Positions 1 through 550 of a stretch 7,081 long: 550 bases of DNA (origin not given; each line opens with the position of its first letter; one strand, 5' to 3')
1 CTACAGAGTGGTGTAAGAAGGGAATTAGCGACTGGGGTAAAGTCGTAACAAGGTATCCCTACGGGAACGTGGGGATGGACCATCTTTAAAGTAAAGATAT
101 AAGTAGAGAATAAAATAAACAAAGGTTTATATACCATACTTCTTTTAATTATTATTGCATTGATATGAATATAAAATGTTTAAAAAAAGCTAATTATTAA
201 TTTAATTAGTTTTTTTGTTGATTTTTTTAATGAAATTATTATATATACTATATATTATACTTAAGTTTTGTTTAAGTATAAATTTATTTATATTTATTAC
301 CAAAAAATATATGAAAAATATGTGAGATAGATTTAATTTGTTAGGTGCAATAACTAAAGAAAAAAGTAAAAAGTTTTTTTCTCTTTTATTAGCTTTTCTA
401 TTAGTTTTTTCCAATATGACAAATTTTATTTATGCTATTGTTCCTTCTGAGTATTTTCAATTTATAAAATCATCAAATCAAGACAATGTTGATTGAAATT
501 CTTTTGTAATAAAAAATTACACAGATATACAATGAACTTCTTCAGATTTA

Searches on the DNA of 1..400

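Call 8: search_rna_families(source=window, start=1, end=400, threshold=evalue, max_evalue=0.1)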
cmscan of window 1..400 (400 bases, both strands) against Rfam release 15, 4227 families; matches with E-value up to 0.1: 1.
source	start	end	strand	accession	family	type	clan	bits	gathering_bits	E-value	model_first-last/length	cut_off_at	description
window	1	90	+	RF00177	SSU_rRNA_bacteria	Gene; rRNA;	CL00111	51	50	7.8e-14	1439-1533/1533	5'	Bacterial small subunit ribosomal RNA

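Call 97: search_rna_families(source=window, start=1, end=130, threshold=evalue, max_evalue=0.01, show_alignments=1)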
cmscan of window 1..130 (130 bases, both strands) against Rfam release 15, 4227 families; matches with E-value up to 0.01: 1.
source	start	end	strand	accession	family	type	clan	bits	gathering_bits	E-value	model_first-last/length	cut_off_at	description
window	1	90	+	RF00177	SSU_rRNA_bacteria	Gene; rRNA;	CL00111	51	50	2.5e-14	1439-1533/1533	5'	Bacterial small subunit ribosomal RNA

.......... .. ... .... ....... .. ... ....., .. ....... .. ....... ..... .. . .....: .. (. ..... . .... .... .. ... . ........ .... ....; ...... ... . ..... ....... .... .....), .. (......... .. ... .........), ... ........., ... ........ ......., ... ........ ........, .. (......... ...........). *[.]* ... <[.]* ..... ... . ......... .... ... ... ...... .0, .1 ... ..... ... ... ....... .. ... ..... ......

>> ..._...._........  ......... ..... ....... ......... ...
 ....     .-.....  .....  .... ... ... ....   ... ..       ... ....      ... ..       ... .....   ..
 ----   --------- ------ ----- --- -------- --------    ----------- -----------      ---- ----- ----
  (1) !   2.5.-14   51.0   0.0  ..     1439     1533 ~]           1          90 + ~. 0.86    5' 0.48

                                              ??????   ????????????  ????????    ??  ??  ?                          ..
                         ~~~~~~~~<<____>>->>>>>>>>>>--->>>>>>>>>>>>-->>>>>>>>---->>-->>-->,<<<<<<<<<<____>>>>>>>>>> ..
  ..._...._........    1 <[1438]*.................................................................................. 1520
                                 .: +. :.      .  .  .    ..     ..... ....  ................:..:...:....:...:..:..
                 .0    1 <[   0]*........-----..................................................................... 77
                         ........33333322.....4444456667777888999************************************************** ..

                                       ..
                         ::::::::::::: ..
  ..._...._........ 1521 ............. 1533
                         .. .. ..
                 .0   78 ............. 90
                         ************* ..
